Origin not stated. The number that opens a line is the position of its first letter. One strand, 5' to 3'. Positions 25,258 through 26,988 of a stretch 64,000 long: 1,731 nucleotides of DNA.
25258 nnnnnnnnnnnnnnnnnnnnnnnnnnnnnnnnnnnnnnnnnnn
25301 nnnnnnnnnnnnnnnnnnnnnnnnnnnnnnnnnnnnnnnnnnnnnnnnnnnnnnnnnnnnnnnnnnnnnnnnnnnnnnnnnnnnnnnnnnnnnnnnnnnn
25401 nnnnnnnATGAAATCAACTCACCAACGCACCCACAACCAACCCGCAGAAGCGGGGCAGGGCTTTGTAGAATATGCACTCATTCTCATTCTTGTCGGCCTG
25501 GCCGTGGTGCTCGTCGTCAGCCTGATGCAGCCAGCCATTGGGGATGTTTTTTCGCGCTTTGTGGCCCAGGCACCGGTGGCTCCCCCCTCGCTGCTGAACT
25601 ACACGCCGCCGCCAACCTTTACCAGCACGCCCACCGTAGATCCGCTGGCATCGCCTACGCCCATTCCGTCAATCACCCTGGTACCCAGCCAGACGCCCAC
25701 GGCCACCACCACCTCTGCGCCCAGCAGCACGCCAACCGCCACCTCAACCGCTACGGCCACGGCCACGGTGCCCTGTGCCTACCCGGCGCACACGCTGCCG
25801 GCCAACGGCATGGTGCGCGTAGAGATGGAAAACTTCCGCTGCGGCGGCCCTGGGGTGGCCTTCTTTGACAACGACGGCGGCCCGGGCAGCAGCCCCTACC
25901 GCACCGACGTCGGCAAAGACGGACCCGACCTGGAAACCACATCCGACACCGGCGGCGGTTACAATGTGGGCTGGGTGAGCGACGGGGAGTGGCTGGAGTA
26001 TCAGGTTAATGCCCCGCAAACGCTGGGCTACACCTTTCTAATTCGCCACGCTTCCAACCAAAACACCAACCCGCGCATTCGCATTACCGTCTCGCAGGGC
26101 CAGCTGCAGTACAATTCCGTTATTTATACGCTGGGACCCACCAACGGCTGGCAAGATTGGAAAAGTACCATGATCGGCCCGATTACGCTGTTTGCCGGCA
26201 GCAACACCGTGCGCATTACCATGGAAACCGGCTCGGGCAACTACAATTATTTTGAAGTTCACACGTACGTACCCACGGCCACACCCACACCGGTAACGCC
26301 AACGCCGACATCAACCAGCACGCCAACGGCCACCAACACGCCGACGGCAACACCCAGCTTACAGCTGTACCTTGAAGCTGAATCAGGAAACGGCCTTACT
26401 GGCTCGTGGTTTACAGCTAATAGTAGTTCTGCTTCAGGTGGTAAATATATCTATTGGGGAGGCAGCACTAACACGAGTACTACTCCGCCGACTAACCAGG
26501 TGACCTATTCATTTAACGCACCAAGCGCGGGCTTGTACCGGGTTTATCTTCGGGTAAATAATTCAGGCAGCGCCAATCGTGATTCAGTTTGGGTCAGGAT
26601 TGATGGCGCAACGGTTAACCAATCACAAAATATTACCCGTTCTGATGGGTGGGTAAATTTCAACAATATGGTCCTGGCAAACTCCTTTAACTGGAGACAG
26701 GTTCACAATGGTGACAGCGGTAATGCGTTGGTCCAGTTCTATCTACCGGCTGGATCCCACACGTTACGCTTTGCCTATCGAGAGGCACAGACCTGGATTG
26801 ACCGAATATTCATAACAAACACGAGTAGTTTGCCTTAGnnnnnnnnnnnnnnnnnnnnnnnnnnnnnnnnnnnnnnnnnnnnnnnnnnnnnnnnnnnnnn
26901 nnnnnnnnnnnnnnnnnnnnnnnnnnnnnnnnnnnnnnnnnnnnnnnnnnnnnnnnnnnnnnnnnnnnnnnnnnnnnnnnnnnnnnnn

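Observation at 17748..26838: Cluster of four giant Tad/Flp pseudopilin-like proteins with adhesin-like extracellular domains, with no Tad secretion ATPase or prepilin peptidase nearby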

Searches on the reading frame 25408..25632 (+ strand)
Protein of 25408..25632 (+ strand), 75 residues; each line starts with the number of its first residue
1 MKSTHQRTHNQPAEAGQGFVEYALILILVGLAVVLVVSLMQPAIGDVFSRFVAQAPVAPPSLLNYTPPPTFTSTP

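Call 85: search_protein_representatives(protein=window:25408-25632:+)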
Query: 75 residues. Proteins with E-value up to 0.001 (for the whole library): 752; up to 1e-10: 70; up to 1e-30: 0. The best 150 are listed.
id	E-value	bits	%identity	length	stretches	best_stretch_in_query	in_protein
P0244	6.6e-30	118.3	80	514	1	1-75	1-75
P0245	6.6e-30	118.3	87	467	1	5-75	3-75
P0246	8.4e-29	114.8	78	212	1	4-75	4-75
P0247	8.5e-25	102.1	78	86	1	1-68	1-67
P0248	3.8e-20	87.4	64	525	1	10-75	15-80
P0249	4.2e-20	87.2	67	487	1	12-75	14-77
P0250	6.6e-19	83.5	64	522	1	10-75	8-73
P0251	9.0e-19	83.0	63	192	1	10-74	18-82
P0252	1.0e-18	82.9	62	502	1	9-74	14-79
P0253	1.5e-18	82.3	66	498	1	12-75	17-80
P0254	1.7e-18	82.2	64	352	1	11-74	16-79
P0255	1.9e-18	82.0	56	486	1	4-75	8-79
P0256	1.1e-17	79.5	38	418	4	7-58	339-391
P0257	1.6e-17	79.1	60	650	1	5-75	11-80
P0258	2.8e-17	78.3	62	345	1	5-72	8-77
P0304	5.1e-13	64.8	61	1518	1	13-74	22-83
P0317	1.9e-09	53.5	45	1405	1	13-70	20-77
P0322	4.1e-08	49.3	52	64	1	13-62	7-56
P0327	9.7e-08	48.1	51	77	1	11-67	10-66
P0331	1.8e-07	47.3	57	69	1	11-52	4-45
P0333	2.7e-07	46.7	51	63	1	11-59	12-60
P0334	3.9e-07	46.2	56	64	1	12-54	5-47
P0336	4.0e-07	46.2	57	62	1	11-52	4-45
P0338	4.3e-07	46.1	58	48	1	11-53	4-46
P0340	4.5e-07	46.0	52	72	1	11-56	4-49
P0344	5.4e-07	45.8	56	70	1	12-54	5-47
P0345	5.6e-07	45.7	49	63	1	12-62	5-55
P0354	9.4e-07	45.0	53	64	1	11-53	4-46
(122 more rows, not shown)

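Call 86: search_protein_families(library=pfam, proteins=[P0322, P0331, P0333, P0334, P0336, P0338, P0340, P0344, P0345, P0354], max_evalue=0.01)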
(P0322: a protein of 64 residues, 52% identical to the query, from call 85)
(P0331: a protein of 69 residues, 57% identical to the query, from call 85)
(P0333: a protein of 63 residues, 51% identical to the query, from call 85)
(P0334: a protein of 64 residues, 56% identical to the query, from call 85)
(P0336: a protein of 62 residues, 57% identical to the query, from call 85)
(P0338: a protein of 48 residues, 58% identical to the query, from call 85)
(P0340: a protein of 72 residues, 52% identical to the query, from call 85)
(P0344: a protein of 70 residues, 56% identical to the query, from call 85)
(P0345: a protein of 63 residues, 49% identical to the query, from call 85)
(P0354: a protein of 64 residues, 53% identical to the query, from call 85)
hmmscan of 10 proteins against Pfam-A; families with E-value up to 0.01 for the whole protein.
P0322 (64 aa): 1 family
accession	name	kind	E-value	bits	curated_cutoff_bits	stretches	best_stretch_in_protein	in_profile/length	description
PF04964.19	Flp_Fap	-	2.4e-07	30.9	32.2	1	6-48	3-45/46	Flp/Fap pilin component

P0331 (69 aa): 1 family
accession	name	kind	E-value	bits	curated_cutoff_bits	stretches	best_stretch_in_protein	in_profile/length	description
PF04964.19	Flp_Fap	-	5.7e-05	23.3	32.2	1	13-42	11-40/46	Flp/Fap pilin component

P0333 (63 aa): 1 family
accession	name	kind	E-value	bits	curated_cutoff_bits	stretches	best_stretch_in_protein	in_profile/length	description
PF04964.19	Flp_Fap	-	3.5e-07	30.3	32.2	1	14-55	4-45/46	Flp/Fap pilin component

P0334 (64 aa): 2 families
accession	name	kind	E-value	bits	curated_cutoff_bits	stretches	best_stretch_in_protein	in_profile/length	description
PF04964.19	Flp_Fap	-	8.9e-07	29.1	32.2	1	7-46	5-44/46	Flp/Fap pilin component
PF12089.13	DUF3566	-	0.0085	16.9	22.2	1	12-49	76-113/118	Transmembrane domain of unknown function (DUF3566)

P0336 (62 aa): 1 family
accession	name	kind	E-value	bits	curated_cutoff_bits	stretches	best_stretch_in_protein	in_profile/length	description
PF04964.19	Flp_Fap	-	1.4e-05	25.3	32.2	1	12-44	10-42/46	Flp/Fap pilin component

P0338 (48 aa): 1 family
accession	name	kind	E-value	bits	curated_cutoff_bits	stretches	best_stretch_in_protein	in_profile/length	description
PF04964.19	Flp_Fap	-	7.6e-07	29.3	32.2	1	12-48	10-46/46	Flp/Fap pilin component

P0340 (72 aa): 1 family
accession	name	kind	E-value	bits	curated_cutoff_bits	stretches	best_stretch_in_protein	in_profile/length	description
PF04964.19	Flp_Fap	-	1.4e-06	28.5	32.2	1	12-47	10-45/46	Flp/Fap pilin component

P0344 (70 aa): 1 family
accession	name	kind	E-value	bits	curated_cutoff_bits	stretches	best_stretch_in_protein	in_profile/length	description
PF04964.19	Flp_Fap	-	9.6e-08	32.2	32.2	1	7-47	5-45/46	Flp/Fap pilin component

P0345 (63 aa): 1 family
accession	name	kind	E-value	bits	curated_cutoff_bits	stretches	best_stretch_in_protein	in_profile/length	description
PF04964.19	Flp_Fap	-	3.4e-06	27.2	32.2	1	7-47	5-45/46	Flp/Fap pilin component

P0354 (64 aa): 1 family
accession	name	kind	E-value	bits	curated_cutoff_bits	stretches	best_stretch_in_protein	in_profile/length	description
PF04964.19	Flp_Fap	-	5.2e-06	26.6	32.2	1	12-47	10-45/46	Flp/Fap pilin component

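Call 90: find_encoding_contigs(protein=P0322, flank=10000, max_places=6)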
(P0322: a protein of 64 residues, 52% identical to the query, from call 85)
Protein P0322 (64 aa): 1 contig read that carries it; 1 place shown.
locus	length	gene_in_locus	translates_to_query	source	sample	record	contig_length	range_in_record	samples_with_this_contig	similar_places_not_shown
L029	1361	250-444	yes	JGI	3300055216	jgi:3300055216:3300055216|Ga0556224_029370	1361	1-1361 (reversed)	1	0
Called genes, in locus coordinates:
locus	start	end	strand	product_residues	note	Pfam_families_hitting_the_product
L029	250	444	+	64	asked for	PF04964:Flp_Fap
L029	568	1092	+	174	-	PF03781:FGE-sulfatase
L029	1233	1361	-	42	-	?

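Call 91: list_cluster_members(proteins=[P0331, P0333, P0334, P0336, P0338, P0340, P0344, P0345, P0354, P0327])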
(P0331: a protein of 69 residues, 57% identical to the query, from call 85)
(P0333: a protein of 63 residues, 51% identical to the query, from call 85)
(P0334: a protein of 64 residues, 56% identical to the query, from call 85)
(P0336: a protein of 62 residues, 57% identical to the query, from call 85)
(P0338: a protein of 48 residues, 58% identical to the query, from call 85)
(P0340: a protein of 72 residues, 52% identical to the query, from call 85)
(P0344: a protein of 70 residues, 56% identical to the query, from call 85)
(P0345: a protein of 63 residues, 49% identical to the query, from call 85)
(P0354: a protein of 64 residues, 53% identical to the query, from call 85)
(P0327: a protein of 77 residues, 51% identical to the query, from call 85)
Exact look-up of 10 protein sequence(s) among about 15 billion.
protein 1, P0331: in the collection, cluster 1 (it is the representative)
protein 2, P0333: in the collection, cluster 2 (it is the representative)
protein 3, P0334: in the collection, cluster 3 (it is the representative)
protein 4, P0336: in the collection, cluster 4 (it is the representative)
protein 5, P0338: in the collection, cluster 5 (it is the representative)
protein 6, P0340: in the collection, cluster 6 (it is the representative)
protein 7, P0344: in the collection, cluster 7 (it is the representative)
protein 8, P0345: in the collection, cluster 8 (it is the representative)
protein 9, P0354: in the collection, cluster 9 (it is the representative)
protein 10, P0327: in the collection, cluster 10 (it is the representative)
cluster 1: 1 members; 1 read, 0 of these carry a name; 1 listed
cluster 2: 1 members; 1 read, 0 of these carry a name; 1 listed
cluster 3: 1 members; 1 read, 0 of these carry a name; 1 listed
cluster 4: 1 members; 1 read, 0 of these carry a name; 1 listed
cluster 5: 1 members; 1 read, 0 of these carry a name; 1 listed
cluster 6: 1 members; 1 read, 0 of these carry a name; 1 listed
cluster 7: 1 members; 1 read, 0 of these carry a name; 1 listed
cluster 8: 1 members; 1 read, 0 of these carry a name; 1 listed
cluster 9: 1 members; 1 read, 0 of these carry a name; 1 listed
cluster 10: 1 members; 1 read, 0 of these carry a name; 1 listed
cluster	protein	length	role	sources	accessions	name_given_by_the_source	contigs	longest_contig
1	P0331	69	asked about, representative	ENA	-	-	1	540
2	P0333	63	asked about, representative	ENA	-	-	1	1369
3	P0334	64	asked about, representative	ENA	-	-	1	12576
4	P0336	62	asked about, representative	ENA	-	-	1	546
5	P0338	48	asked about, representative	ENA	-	-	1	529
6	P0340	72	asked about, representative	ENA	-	-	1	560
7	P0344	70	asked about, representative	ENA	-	-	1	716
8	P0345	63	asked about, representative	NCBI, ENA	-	-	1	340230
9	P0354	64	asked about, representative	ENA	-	-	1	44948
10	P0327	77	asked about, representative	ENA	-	-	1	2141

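Call 92: find_encoding_contigs(protein=P0345, flank=10000, max_places=3)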
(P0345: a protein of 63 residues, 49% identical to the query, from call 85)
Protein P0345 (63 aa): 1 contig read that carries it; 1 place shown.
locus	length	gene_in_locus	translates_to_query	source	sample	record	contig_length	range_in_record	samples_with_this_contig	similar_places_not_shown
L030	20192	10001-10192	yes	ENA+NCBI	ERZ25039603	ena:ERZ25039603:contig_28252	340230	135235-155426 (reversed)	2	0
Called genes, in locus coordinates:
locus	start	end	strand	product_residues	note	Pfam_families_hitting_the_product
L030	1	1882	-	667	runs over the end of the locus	PF00456:Transketolase_N, PF02779:Transket_pyr, PF22613:Transketolase_C_1, PF02780:Transketolase_C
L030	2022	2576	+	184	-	PF00578:AhpC-TSA, PF08534:Redoxin, PF00255:GSHPx, PF00085:Thioredoxin, PF13098:Thioredoxin_2 (weak), PF13905:Thioredoxin_8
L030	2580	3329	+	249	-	PF01790:LGT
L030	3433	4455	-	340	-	PF00348:polyprenyl_synt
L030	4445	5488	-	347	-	PF01645:Glu_synthase (weak), PF01070:FMN_dh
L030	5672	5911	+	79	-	PF00550:PP-binding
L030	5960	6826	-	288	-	PF02629:CoA_binding, PF00549:Ligase_CoA, PF13607:Succ_CoA_lig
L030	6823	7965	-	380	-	PF02786:CPSase_L_D2 (faint), PF08442:ATP-grasp_2, PF13549:ATP-grasp_5 (weak), PF24948:Citrate_synth_N, PF00549:Ligase_CoA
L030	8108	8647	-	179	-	PF12728:HTH_17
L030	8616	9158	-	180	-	PF13421:Band_7_1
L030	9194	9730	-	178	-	-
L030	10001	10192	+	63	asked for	PF04964:Flp_Fap (weak)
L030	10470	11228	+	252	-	PF08666:SAF (weak)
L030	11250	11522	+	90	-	-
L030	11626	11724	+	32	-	-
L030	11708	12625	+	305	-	PF00072:Response_reg, PF01656:CbiA, PF06564:CBP_BcsQ (faint), PF09140:MipZ (faint), PF10609:ParA, PF13614:AAA_31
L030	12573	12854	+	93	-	-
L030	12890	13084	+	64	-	-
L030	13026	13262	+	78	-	-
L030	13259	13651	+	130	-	PF00437:T2SSE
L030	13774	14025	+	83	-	PF00437:T2SSE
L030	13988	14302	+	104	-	-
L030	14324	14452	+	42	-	-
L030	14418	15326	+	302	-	PF00482:T2SSF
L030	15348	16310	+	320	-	PF00482:T2SSF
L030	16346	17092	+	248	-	PF18912:DZR_2, PF00156:Pribosyltran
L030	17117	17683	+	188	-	PF02482:Ribosomal_S30AE, PF16321:Ribosom_S30AE_C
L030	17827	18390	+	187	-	PF08207:EFP_N, PF01132:EFP, PF09285:Elong-fact-P_C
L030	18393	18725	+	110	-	-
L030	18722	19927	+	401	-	PF00702:Hydrolase, PF13419:HAD_2, PF12867:DinB_2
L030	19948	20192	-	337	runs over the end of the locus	-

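Call 93: find_encoding_contigs(protein=P0354, flank=10000, max_places=3)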
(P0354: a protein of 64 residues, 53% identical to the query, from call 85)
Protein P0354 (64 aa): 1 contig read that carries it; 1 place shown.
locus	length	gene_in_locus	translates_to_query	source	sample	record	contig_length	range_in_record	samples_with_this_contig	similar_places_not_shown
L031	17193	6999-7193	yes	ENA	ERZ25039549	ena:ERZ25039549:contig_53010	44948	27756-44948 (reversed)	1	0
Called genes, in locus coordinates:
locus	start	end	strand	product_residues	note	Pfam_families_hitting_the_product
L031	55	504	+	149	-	PF13378:MR_MLE_C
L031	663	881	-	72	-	-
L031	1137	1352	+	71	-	PF06224:AlkZ-like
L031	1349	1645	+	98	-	PF06224:AlkZ-like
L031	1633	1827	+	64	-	-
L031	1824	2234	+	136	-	PF06224:AlkZ-like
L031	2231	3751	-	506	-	-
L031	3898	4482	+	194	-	-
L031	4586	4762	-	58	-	-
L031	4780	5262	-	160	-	-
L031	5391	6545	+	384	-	PF00188:CAP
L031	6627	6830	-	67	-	-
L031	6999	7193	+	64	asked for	PF04964:Flp_Fap (weak)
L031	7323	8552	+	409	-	PF00557:Peptidase_M24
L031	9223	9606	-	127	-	-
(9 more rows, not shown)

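Call 96: find_encoding_contigs(protein=P0304, flank=10000, max_places=2)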
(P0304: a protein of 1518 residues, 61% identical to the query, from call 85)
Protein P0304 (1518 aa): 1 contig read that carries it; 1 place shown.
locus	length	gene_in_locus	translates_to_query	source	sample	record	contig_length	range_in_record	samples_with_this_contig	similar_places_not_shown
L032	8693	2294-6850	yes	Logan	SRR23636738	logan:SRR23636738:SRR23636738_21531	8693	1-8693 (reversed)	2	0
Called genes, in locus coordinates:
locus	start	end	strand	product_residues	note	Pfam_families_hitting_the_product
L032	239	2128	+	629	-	PF13400:Tad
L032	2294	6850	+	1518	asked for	PF18998:Flg_new_2 (weak), PF09479:Flg_new (faint), PF18998:Flg_new_2 (weak), PF07081:DUF1349 (faint), PF18998:Flg_new_2 (weak)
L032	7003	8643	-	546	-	-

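Call 97: find_encoding_contigs(protein=P0317, flank=10000, max_places=2)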
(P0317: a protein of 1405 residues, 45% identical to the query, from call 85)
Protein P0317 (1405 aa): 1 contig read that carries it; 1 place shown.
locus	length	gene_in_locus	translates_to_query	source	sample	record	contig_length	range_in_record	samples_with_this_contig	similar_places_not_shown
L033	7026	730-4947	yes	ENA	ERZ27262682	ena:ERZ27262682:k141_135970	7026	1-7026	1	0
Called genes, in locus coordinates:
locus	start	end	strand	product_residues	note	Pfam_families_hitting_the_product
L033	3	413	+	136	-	?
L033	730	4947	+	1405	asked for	PF09479:Flg_new (faint), PF18998:Flg_new_2, PF07081:DUF1349 (faint), PF18998:Flg_new_2, PF01483:P_proprotein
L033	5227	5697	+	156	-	PF00571:CBS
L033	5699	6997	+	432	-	PF02040:ArsB, PF03600:CitMHS, PF00939:Na_sulph_symp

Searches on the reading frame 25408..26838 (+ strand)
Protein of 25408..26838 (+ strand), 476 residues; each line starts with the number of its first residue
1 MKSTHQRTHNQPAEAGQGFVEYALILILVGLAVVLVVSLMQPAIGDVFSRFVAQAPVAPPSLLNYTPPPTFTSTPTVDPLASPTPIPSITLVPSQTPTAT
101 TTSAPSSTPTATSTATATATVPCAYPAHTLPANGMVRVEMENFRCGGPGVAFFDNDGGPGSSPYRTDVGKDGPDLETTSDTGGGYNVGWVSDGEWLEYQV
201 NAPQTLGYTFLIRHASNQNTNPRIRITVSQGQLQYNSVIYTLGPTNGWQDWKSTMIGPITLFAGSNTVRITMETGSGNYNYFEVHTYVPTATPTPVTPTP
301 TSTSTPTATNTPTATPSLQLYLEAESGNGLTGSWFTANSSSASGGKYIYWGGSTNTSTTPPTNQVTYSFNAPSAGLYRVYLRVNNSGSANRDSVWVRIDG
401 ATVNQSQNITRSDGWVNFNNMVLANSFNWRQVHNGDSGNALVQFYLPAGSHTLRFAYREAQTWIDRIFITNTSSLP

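Call 4: search_protein_families(library=pfam, proteins=[window:25408-26838:+], max_evalue=0.1)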
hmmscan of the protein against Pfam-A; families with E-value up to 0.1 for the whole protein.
window:25408-26838:+ (476 aa): 6 families
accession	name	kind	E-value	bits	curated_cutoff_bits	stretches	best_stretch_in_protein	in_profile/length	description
PF03422.21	CBM_6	-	3.6e-16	60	28.9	1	171-284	9-118/125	Carbohydrate binding module (family 6)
PF18099.7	CBM_35_2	-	1e-13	51.8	23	1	174-283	6-111/112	Carbohydrate binding module (family 35)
PF17829.7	GH115_C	-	0.0037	17.5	24.1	1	355-470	48-159/172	Glycosyl hydrolase family 115 C-terminal domain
PF25275.1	Golvesin_C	-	0.0038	17.7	31.6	1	330-423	13-103/132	Golvesin C-terminal domain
PF24108.1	DUF7383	-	0.031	15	27.9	1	242-276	75-108/123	Family of unknown function (DUF7383)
PF03944.20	Endotoxin_C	-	0.04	14.7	21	0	194-254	37-102/142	delta endotoxin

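Call 5: search_protein_families(library=ncbifam, proteins=[window:25408-26838:+], max_evalue=0.1)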
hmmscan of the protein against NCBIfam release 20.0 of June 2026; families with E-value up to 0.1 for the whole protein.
window:25408-26838:+ (476 aa): 0 families

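Call 99: search_solved_structures(query=window:25408-26835:+, max_evalue=0.01)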
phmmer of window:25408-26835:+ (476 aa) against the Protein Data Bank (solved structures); distinct sequences matched with E-value up to 0.01: 14.
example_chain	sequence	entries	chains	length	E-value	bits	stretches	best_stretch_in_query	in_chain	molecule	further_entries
5la2_A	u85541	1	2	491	3e-21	78.9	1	133-285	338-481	Carbohydrate binding family 6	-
2y8k_A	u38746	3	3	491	3e-21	78.9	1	133-285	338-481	CARBOHYDRATE BINDING FAMILY 6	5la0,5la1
5g56_A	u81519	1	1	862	1.5e-19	73.3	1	133-286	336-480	CARBOHYDRATE BINDING FAMILY 6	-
8zvk_A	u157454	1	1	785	5.1e-18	68.2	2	176-316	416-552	AaBgIC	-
1uxz_A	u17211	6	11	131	2e-10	43.2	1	171-285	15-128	CELLULASE B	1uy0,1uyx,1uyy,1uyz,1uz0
1w9s_A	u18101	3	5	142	1.2e-08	37.4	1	171-288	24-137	BH0236 PROTEIN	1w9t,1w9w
2w1w_A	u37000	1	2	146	1.6e-05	27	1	190-285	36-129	LIPOLYTIC ENZYME, G-D-S-L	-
2w47_A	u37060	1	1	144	1.8e-05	26.9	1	190-284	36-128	LIPOLYTIC ENZYME, G-D-S-L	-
8j3y_A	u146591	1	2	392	0.00036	22.6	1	177-284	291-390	Putative polysaccharide-binding protein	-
8j3x_A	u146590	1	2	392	0.00036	22.6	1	177-284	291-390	Putative polysaccharide-binding protein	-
3wnp_A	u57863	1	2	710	0.0011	20.9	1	179-276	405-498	Cycloisomaltooligosaccharide glucanotransferase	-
5fui_A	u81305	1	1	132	0.0017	20.3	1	178-283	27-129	ENDO-1,3-BETA-GLUCANASE, FAMILY GH16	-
3wnl_A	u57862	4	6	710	0.0027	19.7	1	179-276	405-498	Cycloisomaltooligosaccharide glucanotransferase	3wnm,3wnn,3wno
3wnk_A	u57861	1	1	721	0.0028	19.6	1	179-276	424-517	Cycloisomaltooligosaccharide glucanotransferase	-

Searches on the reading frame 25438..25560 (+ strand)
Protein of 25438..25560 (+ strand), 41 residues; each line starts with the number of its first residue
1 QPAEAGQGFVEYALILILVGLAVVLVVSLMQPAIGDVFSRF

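Call 79: find_homologous_proteins(query=window:25438-25560:+, max_evalue=10)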
Query seq(41 aa) (41 aa): 3 proteins with E <= 10 among 4 candidates.
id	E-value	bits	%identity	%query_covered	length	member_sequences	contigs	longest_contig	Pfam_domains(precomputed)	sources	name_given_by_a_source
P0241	8.8e-12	60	85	95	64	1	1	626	-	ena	-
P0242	6.6e-5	40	93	66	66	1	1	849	PF22591.3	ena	-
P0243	4.5e-3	34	91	27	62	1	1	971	-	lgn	-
